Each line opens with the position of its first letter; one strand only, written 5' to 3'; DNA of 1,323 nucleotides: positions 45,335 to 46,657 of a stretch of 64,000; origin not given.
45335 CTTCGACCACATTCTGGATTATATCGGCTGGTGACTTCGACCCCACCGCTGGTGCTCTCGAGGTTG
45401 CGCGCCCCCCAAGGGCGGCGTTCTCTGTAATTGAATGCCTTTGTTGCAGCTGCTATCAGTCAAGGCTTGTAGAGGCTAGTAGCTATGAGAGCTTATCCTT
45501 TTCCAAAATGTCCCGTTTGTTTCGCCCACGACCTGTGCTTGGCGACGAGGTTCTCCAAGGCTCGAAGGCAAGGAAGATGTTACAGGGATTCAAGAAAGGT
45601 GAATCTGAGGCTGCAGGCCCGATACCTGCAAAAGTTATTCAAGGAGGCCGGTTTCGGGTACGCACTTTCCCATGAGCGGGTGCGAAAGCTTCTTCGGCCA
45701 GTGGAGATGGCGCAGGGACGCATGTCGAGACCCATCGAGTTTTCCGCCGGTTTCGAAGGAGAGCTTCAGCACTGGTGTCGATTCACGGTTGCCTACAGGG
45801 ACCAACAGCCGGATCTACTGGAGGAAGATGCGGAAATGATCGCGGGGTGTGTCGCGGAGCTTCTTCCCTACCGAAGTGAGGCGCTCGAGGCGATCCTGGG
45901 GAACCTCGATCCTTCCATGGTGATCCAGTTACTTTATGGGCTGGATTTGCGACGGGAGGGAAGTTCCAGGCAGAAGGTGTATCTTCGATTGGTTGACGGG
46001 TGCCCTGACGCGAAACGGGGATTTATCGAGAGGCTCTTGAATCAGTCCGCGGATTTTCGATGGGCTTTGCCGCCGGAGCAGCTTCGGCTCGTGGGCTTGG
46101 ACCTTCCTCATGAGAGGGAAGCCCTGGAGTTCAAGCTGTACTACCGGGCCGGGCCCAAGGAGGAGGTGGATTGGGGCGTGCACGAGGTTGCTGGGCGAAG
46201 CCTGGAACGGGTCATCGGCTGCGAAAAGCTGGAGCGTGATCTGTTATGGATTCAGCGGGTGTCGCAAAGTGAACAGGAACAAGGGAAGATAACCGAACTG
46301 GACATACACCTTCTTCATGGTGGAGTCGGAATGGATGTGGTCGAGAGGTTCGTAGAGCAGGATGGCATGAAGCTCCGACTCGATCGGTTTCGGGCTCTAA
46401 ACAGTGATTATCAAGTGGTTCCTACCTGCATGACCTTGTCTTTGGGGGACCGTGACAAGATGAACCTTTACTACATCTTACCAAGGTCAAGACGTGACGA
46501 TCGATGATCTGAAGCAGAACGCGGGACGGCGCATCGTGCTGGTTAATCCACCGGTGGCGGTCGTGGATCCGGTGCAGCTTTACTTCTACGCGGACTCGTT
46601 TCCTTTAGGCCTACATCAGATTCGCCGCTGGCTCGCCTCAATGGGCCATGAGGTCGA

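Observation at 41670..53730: recC and recB are separated by a two-gene insert (CxxC hypothetical + B12-binding radical SAM) where E. coli carries ptrA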

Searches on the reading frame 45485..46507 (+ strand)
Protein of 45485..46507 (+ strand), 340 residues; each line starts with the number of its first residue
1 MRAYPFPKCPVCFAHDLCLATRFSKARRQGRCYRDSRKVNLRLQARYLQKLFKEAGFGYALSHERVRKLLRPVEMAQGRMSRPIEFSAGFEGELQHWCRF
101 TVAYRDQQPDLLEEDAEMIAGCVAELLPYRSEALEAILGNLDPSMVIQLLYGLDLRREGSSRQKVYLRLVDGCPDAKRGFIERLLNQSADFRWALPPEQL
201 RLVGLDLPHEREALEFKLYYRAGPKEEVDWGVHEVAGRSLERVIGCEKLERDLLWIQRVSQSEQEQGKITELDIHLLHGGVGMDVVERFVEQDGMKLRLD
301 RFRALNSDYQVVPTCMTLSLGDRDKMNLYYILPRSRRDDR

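Call 3: search_protein_families(library=pfam, proteins=[window:45485-46507:+], max_evalue=0.01)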
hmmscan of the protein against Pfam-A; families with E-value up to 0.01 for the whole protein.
window:45485-46507:+ (340 aa): 0 families

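Call 4: search_protein_families(library=ncbifam, proteins=[window:45485-46507:+], max_evalue=0.01)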
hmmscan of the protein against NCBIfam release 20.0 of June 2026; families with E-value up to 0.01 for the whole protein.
window:45485-46507:+ (340 aa): 0 families

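Call 10: find_homologous_proteins(query=window:45485-46504:+)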
Query window:45485-46504:+ (340 aa): 3 proteins with E <= 0.001 among 3162 candidates.
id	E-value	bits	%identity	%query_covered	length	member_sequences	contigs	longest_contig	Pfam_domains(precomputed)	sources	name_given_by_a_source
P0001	3.3e-228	775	100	100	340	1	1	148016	-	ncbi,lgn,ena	-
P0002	4.1e-76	275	43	99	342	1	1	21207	-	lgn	-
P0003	8.2e-35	139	35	90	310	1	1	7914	-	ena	-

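Call 24: find_homologous_proteins(query=A1, max_evalue=0.01)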
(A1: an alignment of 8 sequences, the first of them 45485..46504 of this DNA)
Query A1 (8 sequences) (340 aa, profile of the alignment): 4 proteins with E <= 0.01 among 8000 candidates.
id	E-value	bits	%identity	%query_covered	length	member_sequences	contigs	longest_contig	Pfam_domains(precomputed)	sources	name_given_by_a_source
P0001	4.5e-139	481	100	100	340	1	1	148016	-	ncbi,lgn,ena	-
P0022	1.3e-104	368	26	98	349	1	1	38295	-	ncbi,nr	ncbi:MAG: hypothetical protein HY907_10660 [Deltaproteobacteria bacterium]|nr:hypothetical protein [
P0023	6.3e-88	313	25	98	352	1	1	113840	-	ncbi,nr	ncbi:MAG: hypothetical protein HY905_20505 [Deltaproteobacteria bacterium]|nr:hypothetical protein [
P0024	3.6e-74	268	29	95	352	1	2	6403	-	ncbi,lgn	-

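Call 30: predict_structure(alignment_id=A2)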
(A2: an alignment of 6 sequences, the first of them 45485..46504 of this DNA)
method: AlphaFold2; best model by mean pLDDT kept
length: 340 residues; sequences in the alignment: 6
mean_pLDDT: 73.6   pTM: 0.78
mean pLDDT of the five models: 73.6, 72.5, 72.5, 72.2, 55.1
residues with pLDDT >= 90: 22; 70-90: 209; 50-70: 67; < 50: 42
segments of 3 or more residues with pLDDT < 50: 1-8, 10-35, 231-233
pLDDT, mean of each block of 10 residues (from residue 1): 36 39 33 53 87 83 82 68 79 77 68 85 76 82 86 77 87 89 75 87 85 83 58 54 55 81 67 77 81 83 89 85 85 70
secondary structure, 60 per line:
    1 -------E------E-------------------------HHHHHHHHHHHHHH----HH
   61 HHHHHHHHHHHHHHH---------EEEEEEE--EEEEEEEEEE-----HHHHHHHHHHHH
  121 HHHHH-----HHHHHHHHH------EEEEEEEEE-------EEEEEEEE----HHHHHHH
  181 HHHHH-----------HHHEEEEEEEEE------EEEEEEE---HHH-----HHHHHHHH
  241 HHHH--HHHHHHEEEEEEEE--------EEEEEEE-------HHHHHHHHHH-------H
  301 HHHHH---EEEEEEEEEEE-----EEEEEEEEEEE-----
elements in order: H41-54 H59-75 E85-91 E94-103 H109-125 H131-139 E146-154 E162-169 H174-185 E200-208 E215-221 H233-244 H247-252 E253-260 E269-275 H283-292 H300-305 E309-319 E325-335

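Call 33: fold_search(model_id=the predicted structure, library=pdb)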
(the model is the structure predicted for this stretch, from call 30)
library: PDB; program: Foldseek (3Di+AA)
matches with E <= 10: 306; with E <= 0.001: 80
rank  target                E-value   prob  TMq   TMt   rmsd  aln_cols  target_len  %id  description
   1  5tu6_A                1.9e-09  1.00  0.56  0.63   5.7       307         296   17  PagF prenyltransferase with cyclic[INPYLYP] and DMSPP (released 2016-11-30)
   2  5tty                  2.4e-09  1.00  0.55  0.61   6.0       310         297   16  PagF prenyltransferase (released 2016-11-30)
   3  6pgn                  2.4e-09  1.00  0.52  0.59   6.0       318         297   16  PagF single mutant with GPP (released 2019-07-24)
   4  7vmw_A                2.5e-09  1.00  0.52  0.58   6.0       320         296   18  Crystal structure of LimF prenyltransferase bound with a peptide substrate and GSPP (released 2022-08-03)
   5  8ye0_A                4.5e-09  1.00  0.52  0.60   6.0       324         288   17  Crystal structure of KgpF prenyltransferase (released 2024-06-19)
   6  7vmy_A                4.5e-09  1.00  0.53  0.60   5.9       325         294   18  Crystal structure of LimF prenyltransferase bound with GSPP (released 2022-08-03)
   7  7vmy_B                6.0e-09  1.00  0.52  0.59   5.6       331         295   17  Crystal structure of LimF prenyltransferase bound with GSPP (released 2022-08-03)
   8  8je4_A                8.4e-09  1.00  0.49  0.55   6.9       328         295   18  Crystal structure of LimF prenyltransferase (H239G/W273T mutant) bound with the thiodiphosphate moiety of farnesyl S-t (released 2023-11-08)
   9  4bg2_B                1.1e-08  1.00  0.51  0.57   6.6       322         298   14  X-ray Crystal Structure of PatF from Prochloron didemni (released 2013-04-03)
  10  7vmw_B                1.5e-08  1.00  0.53  0.60   6.7       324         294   18  Crystal structure of LimF prenyltransferase bound with a peptide substrate and GSPP (released 2022-08-03)
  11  4bg2_A                2.2e-08  1.00  0.51  0.57   6.6       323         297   14  X-ray Crystal Structure of PatF from Prochloron didemni (released 2013-04-03)
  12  8ye0_B                3.1e-08  1.00  0.52  0.61   5.2       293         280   17  Crystal structure of KgpF prenyltransferase (released 2024-06-19)
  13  8je4_B                3.1e-08  1.00  0.50  0.57   6.7       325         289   18  Crystal structure of LimF prenyltransferase (H239G/W273T mutant) bound with the thiodiphosphate moiety of farnesyl S-t (released 2023-11-08)
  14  5kcy_B                7.0e-08  1.00  0.58  0.52   6.3       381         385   14  Crystal structure of the aromatic prenyltransferase AtaPT from Aspergillus terreus A8-4 in complex with geranyl S-thio (released 2016-12-21)
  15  6pgm_A                7.0e-08  1.00  0.53  0.61   5.5       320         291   16  PirF geranyltransferase (released 2019-07-03)
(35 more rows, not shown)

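Call 46: search_protein_representatives(alignment_id=A2)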
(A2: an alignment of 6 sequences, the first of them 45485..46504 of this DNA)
Query: 6 sequences, 343 profile positions. Proteins with E-value up to 0.001 (for the whole library): 143; up to 1e-10: 119; up to 1e-30: 49. The best 143 are listed.
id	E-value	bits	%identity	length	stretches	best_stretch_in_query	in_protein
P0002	1.1e-150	518.0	-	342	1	1-343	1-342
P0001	3.8e-150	516.2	-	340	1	1-342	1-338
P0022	6.8e-143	492.3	-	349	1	7-343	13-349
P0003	6.1e-129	446.4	-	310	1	30-342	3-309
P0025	7.2e-82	291.7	-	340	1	1-342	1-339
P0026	6.4e-79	281.9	-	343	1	3-337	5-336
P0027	2.6e-70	253.7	-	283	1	64-339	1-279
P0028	5.5e-66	239.4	-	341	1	1-341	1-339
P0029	1.1e-63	231.8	-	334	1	4-337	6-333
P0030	3.1e-63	230.4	-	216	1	1-218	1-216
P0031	4.1e-63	230.0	-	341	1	4-337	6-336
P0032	2.2e-60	221.0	-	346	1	3-337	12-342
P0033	8.0e-60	219.1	-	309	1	35-336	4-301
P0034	1.2e-57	212.0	-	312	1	45-341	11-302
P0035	1.4e-57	211.8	-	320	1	36-337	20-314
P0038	5.4e-52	193.4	-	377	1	3-337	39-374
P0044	6.5e-39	150.4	-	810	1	8-336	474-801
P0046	9.3e-38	146.6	-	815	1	4-337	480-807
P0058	3.7e-34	134.8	-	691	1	36-336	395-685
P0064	1.5e-32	129.5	-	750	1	7-337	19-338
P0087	1.0e-26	110.3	-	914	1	4-335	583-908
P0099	4.5e-23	98.3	-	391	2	22-334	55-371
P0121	1.3e-16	77.1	-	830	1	39-337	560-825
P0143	6.7e-09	51.7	-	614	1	40-273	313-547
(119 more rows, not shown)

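Call 47: search_protein_families(library=pfam, proteins=[P0044, P0046, P0058, P0087, P0121, P0064, P0143, P0038, P0099], max_evalue=0.001)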
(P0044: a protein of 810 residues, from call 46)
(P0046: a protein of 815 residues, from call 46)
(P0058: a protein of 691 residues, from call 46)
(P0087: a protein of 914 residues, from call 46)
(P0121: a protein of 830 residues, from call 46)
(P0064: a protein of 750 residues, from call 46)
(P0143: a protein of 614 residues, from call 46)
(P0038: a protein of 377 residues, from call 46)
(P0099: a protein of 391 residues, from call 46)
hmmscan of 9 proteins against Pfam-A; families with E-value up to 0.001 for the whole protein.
P0044 (810 aa): 2 families
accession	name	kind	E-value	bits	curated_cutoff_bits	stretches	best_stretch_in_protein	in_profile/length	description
PF04055.27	Radical_SAM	-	3.7e-14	53.7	29.5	1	187-343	4-159/166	Radical SAM superfamily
PF02310.24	B12-binding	-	1.6e-05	25.2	32.1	0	83-161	31-112/121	B12 binding domain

P0046 (815 aa): 2 families
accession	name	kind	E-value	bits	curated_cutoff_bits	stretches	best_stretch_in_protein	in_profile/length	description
PF04055.27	Radical_SAM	-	6.9e-15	56.1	29.5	1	189-329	1-143/166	Radical SAM superfamily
PF02310.24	B12-binding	-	1.8e-10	41.1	32.1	1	98-171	43-118/121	B12 binding domain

P0058 (691 aa): 0 families

P0087 (914 aa): 2 families
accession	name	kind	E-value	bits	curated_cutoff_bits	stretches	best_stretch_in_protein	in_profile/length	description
PF04055.27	Radical_SAM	-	4.2e-11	43.7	29.5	1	296-459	1-166/166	Radical SAM superfamily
PF02310.24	B12-binding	-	6e-06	26.5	32.1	1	164-238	49-120/121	B12 binding domain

P0121 (830 aa): 2 families
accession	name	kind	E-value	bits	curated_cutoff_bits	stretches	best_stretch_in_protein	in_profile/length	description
PF04055.27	Radical_SAM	-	1.8e-10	41.7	29.5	1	193-352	2-164/166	Radical SAM superfamily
PF02310.24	B12-binding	-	1.6e-07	31.6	32.1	1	26-107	16-94/121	B12 binding domain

P0064 (750 aa): 1 family
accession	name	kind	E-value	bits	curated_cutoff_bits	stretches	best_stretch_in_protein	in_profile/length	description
PF04055.27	Radical_SAM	-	5.5e-11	43.4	29.5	1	499-669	2-160/166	Radical SAM superfamily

P0143 (614 aa): 1 family
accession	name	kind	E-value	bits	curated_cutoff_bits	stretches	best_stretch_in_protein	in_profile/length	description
PF04055.27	Radical_SAM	-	1.2e-11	45.5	29.5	1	6-142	1-142/166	Radical SAM superfamily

P0038 (377 aa): 0 families

P0099 (391 aa): 0 families
